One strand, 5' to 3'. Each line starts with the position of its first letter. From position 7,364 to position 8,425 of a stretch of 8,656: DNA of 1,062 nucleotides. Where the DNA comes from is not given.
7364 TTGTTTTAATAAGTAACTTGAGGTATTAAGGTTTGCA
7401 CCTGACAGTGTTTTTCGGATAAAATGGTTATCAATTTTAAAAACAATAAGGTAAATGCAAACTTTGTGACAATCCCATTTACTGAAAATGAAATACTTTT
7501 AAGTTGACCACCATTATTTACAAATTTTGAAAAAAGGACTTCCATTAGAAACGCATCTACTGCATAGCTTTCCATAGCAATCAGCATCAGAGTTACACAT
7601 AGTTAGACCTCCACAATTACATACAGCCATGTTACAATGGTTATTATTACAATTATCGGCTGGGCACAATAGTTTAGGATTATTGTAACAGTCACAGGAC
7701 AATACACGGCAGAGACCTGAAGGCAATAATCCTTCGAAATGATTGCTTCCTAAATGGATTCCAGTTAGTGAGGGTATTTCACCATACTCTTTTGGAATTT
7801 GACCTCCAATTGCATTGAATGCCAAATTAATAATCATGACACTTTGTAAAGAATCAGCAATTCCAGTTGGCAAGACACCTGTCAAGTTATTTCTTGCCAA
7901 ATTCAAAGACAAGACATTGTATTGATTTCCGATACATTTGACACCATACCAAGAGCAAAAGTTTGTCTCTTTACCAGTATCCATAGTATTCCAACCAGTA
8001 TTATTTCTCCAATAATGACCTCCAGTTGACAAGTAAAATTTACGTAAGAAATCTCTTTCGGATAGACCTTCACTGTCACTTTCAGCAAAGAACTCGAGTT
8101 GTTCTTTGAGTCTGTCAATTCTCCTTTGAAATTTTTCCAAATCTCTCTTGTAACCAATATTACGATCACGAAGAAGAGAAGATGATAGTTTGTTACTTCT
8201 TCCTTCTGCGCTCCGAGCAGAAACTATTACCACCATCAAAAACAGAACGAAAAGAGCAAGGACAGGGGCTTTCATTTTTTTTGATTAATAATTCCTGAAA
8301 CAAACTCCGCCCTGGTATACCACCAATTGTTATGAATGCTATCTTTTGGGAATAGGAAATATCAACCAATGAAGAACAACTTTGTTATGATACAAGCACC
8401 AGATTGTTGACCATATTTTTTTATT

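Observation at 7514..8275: A plant-type (PGIP-like) secreted LRR protein with a cysteine-rich tail in a genome whose introns and spacing look fungal or protist-like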

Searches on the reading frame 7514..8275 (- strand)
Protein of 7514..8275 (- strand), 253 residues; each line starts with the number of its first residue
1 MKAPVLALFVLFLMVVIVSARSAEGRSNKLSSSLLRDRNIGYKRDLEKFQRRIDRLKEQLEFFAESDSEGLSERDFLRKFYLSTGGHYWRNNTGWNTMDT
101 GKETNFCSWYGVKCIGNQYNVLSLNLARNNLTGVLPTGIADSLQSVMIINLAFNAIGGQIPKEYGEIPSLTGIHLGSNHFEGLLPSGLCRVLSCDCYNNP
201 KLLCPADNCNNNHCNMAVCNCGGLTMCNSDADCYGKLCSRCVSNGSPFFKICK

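Call 3: search_protein_families(library=pfam, proteins=[window:7514-8275:-], max_evalue=1)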
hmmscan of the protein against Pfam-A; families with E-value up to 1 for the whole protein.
window:7514-8275:- (253 aa): 3 families
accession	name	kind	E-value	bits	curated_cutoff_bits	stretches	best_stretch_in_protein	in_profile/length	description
PF00560.39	LRR_1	-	1.9e-06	27.3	20.6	1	121-140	2-21/23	Leucine Rich Repeat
PF13855.12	LRR_8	-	5.2e-05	23.4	27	1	123-180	5-61/61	Leucine rich repeat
PF07352.17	Phage_Mu_Gam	-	0.21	12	28.3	1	42-103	36-97/149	Bacteriophage Mu Gam like protein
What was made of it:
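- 7697..7921 (-): Three 24-residue plant-specific-class LRRs, aa 119-193. Pfam LRR_1 scores 27.3 bits, above its cut-off; LRR_8 scores 23.4 bits, below its cut-off of 27 (call 3).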

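Call 4: find_homologous_proteins(query=window:7514-8275:-, max_evalue=0.001)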
Query window:7514-8275:- (253 aa): 2 proteins with E <= 0.001 among 305 candidates.
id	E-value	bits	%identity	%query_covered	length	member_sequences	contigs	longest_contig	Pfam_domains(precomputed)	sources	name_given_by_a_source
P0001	5.7e-172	588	100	100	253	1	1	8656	PF00560.40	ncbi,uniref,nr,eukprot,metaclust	ncbi:predicted protein [Naegleria gruberi]|uniref:Predicted protein n=1 Tax=Naegleria gruberi TaxID=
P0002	1.7e-72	262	49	99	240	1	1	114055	-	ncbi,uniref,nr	ncbi:hypothetical protein C9374_012879 [Naegleria lovaniensis]|uniref:Leucine-rich repeat-containing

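Call 9: search_solved_structures(query=A1, max_evalue=1, show_alignments=3)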
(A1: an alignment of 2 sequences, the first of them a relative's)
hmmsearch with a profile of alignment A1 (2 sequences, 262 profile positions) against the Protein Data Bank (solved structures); distinct sequences matched with E-value up to 1: 173 (the best 60 are shown).
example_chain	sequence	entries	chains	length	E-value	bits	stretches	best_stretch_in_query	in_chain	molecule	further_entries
4mn8_A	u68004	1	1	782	6.7e-71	241.8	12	113-196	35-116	LRR receptor-like serine/threonine-protein kinase FLS2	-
6s6q_A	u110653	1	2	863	2.2e-68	233.6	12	109-199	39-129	LRR receptor-like serine/threonine-protein kinase GSO1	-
4mna_A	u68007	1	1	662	4.7e-61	209.6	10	113-197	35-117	LRR receptor-like serine/threonine-protein kinase FLS2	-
8weh_A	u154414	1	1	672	1.5e-53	184.9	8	110-197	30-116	MALE DISCOVERER 1-INTERACTING RECEPTOR-LIKE KINASE 2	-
8wef_A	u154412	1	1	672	2.1e-53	184.5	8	110-197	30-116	MALE DISCOVERER 1-INTERACTING RECEPTOR-LIKE KINASE 2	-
8wei_A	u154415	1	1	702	3.8e-53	183.6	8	110-197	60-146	MALE DISCOVERER 1-INTERACTING RECEPTOR-LIKE KINASE 2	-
8weg_A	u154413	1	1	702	4.3e-53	183.5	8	110-197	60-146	MALE DISCOVERER 1-INTERACTING RECEPTOR-LIKE KINASE 2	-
5gij_B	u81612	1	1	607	7.3e-51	176.2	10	107-200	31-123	Leucine-rich repeat receptor-like protein kinase TDR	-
5gr9_B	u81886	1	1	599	2.4e-50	174.5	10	107-200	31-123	Leucine-rich repeat receptor-like protein kinase TDR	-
5jfi_A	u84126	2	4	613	2.6e-50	174.4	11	107-201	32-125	Leucine-rich repeat receptor-like protein kinase TDR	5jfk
5gqr_B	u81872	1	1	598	2.9e-50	174.2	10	107-200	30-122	Leucine-rich repeat receptor-like protein kinase TDR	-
5hyx_B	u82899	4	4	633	1.6e-49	171.8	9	132-201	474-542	Probable LRR receptor-like serine/threonine-protein kinase At4g26540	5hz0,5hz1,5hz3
5gr8_A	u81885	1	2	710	3.5e-49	170.7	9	110-196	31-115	Leucine-rich repeat receptor-like protein kinase PEPR1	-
8web_A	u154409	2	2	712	1.6e-48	168.5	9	131-198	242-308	MDIS1-interacting receptor like kinase 2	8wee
8yaa_A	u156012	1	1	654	3.2e-48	167.5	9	131-198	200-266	MDIS1-interacting receptor like kinase 2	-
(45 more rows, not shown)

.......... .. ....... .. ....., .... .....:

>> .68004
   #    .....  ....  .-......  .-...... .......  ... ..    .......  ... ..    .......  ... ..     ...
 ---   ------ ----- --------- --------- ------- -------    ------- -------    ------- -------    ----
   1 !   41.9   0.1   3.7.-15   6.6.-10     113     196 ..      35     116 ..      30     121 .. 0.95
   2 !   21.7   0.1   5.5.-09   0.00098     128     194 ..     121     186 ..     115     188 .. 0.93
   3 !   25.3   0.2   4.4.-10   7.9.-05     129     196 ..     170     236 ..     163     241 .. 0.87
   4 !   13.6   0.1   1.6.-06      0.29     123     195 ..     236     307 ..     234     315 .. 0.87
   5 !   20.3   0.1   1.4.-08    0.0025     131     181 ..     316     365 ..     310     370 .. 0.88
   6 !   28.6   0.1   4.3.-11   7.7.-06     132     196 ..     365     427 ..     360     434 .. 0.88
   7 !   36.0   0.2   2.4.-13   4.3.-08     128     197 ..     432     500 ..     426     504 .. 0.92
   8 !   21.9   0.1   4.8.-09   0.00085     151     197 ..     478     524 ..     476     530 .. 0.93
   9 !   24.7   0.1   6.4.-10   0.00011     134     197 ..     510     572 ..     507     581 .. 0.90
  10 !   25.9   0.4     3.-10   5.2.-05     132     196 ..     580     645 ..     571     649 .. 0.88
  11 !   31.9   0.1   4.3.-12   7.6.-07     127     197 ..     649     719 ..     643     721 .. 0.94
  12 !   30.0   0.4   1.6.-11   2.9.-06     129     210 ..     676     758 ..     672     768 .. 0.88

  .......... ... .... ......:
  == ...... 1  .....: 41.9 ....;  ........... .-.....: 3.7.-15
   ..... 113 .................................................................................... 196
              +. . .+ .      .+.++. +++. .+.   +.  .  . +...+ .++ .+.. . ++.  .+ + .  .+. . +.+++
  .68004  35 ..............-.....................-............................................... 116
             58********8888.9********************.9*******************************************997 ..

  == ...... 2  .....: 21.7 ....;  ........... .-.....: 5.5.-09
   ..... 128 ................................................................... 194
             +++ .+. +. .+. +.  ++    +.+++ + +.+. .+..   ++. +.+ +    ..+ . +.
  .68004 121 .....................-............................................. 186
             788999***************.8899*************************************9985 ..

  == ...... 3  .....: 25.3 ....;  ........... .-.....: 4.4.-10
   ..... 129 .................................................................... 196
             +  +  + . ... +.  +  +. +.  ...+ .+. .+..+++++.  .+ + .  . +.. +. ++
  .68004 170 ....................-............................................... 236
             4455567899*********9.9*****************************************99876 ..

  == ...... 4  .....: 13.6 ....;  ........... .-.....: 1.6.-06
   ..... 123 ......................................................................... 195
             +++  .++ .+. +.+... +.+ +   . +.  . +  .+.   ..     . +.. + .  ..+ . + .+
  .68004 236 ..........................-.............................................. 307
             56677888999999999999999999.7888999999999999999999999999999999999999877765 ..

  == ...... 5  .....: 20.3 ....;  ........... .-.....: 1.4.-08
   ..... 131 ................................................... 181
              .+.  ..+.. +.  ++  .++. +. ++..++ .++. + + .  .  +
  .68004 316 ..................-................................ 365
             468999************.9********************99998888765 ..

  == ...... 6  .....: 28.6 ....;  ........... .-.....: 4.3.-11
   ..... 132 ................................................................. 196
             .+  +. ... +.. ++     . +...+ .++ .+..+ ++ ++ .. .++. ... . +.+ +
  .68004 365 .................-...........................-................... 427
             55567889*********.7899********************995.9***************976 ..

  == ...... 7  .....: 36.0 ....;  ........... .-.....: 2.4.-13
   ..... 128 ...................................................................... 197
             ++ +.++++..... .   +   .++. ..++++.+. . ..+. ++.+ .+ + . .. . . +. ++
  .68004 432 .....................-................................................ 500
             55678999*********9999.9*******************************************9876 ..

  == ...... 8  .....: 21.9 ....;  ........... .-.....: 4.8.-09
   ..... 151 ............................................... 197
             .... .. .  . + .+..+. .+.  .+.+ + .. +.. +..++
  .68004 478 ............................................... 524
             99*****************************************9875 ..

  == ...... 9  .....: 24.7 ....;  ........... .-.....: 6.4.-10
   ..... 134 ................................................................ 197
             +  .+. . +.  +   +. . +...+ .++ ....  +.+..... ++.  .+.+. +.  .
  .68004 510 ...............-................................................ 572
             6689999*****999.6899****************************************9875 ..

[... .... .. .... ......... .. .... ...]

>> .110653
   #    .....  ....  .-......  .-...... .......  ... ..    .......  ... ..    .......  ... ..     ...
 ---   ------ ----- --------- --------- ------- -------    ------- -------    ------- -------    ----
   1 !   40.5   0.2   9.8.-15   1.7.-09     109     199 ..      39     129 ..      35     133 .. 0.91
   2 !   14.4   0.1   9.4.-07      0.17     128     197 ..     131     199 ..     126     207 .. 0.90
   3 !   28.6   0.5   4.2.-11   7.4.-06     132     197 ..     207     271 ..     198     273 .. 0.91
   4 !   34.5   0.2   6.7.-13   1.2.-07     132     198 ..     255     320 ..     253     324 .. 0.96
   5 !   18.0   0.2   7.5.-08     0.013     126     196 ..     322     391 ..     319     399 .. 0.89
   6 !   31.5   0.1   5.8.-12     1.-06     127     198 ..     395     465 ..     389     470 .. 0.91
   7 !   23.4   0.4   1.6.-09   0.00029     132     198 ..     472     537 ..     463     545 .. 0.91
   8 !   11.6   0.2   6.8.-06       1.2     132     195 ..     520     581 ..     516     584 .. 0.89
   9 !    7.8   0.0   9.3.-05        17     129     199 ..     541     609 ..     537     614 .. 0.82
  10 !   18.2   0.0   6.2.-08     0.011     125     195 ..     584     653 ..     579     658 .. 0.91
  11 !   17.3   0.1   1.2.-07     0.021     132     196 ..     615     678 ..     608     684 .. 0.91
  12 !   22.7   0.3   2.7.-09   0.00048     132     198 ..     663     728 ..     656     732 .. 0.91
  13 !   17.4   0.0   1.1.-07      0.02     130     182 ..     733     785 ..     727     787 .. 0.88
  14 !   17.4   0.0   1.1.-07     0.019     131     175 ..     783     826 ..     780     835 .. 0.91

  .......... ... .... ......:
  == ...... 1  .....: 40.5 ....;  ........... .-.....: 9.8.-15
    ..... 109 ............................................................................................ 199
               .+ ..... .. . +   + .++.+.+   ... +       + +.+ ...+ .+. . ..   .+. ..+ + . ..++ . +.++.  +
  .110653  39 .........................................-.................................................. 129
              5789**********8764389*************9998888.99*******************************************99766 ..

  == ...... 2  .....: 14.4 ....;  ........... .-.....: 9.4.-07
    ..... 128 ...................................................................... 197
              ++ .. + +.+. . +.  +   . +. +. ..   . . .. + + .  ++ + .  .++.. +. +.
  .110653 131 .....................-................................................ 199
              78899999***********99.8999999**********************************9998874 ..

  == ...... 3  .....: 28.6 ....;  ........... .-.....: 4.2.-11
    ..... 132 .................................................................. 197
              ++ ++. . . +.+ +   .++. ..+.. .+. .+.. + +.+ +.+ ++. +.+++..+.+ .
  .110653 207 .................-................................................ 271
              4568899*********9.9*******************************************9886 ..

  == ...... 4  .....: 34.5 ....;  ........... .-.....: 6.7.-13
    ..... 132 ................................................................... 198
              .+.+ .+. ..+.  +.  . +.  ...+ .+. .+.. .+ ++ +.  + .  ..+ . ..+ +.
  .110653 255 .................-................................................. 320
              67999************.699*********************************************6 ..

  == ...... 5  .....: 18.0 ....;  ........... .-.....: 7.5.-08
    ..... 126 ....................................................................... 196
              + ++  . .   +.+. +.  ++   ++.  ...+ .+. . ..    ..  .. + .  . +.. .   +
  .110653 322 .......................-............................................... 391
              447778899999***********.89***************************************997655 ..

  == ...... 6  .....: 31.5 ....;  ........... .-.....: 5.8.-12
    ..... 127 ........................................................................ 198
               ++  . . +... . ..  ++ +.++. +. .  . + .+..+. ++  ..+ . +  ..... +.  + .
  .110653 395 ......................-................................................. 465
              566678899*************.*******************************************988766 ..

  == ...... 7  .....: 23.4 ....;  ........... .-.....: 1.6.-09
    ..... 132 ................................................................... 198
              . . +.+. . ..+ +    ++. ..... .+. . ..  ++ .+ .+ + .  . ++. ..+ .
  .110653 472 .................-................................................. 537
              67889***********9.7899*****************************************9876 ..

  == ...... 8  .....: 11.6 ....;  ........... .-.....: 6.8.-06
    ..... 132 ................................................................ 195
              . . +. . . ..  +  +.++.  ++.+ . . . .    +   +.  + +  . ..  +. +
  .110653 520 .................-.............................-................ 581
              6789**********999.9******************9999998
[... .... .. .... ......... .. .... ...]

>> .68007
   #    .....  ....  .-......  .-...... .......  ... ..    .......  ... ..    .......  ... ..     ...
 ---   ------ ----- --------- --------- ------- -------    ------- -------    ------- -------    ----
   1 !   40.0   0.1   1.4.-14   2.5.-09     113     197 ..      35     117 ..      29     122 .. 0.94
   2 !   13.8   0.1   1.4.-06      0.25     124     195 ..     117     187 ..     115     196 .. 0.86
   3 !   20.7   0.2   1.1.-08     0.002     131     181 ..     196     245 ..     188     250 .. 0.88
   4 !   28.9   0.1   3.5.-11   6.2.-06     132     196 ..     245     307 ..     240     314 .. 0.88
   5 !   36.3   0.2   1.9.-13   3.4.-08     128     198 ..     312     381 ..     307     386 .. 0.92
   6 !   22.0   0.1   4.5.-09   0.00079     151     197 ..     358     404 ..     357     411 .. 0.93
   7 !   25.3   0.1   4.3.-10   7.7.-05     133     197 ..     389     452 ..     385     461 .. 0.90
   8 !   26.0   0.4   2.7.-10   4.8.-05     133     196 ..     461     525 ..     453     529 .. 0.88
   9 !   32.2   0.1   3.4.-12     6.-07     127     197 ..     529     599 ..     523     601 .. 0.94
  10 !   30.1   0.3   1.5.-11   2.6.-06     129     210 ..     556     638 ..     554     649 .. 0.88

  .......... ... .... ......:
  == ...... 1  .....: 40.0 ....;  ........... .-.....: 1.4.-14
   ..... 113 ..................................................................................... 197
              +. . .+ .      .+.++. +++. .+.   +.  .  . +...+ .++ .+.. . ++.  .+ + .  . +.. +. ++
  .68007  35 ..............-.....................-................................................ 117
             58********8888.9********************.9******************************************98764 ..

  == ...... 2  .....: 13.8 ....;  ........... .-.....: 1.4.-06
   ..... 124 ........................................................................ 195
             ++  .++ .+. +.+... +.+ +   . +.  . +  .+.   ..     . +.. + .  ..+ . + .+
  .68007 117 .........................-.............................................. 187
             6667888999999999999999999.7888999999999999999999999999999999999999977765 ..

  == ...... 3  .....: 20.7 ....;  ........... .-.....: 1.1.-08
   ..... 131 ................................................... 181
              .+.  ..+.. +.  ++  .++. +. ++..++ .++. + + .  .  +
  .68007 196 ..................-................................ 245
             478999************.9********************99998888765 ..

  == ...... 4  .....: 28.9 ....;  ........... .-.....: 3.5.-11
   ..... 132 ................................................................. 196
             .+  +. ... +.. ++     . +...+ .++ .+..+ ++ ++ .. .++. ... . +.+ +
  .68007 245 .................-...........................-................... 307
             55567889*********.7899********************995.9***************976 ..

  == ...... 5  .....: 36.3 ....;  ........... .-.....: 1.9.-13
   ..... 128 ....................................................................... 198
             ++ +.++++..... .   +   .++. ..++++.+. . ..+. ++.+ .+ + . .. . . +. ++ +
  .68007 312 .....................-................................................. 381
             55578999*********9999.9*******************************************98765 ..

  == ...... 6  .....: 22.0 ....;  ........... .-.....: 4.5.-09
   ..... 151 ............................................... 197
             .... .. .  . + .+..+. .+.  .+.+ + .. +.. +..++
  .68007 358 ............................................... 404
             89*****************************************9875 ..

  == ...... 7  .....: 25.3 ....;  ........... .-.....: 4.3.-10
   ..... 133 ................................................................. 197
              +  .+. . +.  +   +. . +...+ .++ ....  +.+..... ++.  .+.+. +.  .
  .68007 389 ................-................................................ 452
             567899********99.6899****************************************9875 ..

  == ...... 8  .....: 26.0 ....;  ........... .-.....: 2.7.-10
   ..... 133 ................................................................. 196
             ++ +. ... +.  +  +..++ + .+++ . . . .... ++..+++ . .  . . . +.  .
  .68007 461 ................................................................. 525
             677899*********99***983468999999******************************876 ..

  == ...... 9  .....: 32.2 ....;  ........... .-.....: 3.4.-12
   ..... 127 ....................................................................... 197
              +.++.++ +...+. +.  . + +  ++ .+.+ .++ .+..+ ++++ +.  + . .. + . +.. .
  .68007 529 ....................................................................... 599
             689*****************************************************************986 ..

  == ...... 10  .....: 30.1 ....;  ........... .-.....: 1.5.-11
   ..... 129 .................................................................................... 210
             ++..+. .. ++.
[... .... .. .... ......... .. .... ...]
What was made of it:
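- On Plant-specific (PS) class of leucine-rich repeats: A profile search of PDB sequences is led by PS-class ectodomains (call 9).
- PS-LRR class by sequence (call 9).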

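Call 10: search_protein_families(library=pfam, proteins=[P0002], max_evalue=10)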
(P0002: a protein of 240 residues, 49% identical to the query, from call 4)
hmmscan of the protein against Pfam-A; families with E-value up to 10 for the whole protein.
P0002 (240 aa): 2 families
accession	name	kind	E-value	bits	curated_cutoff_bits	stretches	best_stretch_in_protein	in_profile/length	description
PF13855.12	LRR_8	-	0.0067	16.6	27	1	110-153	5-48/61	Leucine rich repeat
PF00560.39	LRR_1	-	2.2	9.3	20.6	1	132-151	2-21/23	Leucine Rich Repeat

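Call 15: search_protein_representatives(alignment_id=A1)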
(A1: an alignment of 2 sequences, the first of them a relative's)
Query: 2 sequences, 262 profile positions. Proteins with E-value up to 0.001 (for the whole library): 59672; up to 1e-10: 28902; up to 1e-30: 4138. The best 150 are listed.
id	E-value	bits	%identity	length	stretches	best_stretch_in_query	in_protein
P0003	8.3e-177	602.2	-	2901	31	77-196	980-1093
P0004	9.6e-167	569.2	-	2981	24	83-196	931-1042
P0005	5.0e-160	547.2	-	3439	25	66-197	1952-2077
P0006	2.5e-156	535.1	-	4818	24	80-196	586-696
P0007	7.8e-156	533.4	-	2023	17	79-201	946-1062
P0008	9.9e-155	529.8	-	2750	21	80-200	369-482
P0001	2.2e-154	528.7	-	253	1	9-262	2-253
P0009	3.6e-148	508.3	-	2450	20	79-199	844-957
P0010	5.9e-143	491.2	-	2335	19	75-197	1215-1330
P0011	1.4e-142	489.9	-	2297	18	85-199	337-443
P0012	4.9e-142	488.2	-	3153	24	80-194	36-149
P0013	2.2e-140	482.8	-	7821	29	124-198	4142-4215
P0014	1.2e-136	470.5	-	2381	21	80-213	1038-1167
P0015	4.7e-135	465.3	-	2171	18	77-196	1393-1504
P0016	4.2e-133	458.9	-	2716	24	71-199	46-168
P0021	6.7e-130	448.4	-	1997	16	80-199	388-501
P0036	4.6e-113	393.2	-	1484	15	71-198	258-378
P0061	2.4e-99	348.3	-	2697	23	80-199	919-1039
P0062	4.9e-99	347.2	-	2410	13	61-198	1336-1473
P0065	4.0e-98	344.2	-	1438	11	81-194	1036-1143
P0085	3.1e-93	328.2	-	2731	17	75-201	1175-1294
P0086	3.2e-93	328.2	-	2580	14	65-198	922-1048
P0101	3.3e-90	318.3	-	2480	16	79-197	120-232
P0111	2.6e-88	312.1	-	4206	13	80-198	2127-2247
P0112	4.1e-88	311.4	-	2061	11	80-195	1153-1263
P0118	1.2e-86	306.6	-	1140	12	86-204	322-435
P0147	1.0e-81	290.4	-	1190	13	74-216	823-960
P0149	2.9e-81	289.0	-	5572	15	74-202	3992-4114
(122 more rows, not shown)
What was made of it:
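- The top 149, after the query itself, are giant proteins with 10-31 tandem units matching profile positions of about 80-199 (call 15).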

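Call 16: predict_structure(alignment_id=A1)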
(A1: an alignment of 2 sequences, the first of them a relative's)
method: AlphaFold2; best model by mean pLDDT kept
length: 253 residues; sequences in the alignment: 2
mean_pLDDT: 40.3   pTM: 0.24
mean pLDDT of the five models: 40.3, 38.8, 35.4, 34.3, 32.0
residues with pLDDT >= 90: 0; 70-90: 15; 50-70: 28; < 50: 210
segments of 3 or more residues with pLDDT < 50: 19-225
pLDDT, mean of each block of 10 residues (from residue 1): 64 60 30 28 37 44 38 41 33 26 26 24 31 34 44 39 43 36 40 36 39 33 55 57 64 63
secondary structure, 60 per line:
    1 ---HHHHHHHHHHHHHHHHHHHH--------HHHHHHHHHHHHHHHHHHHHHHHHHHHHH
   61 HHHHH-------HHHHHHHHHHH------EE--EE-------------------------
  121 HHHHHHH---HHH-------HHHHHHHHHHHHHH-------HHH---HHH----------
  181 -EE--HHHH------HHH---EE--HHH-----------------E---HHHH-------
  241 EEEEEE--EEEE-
elements in order: H4-23 H32-65 H73-83 H121-127 H141-154 H186-189 H230-233 E241-246 E249-252
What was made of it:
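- Tried and rejected: AF2 with the two-sequence alignment gave pLDDT 40 and was unusable (call 16).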
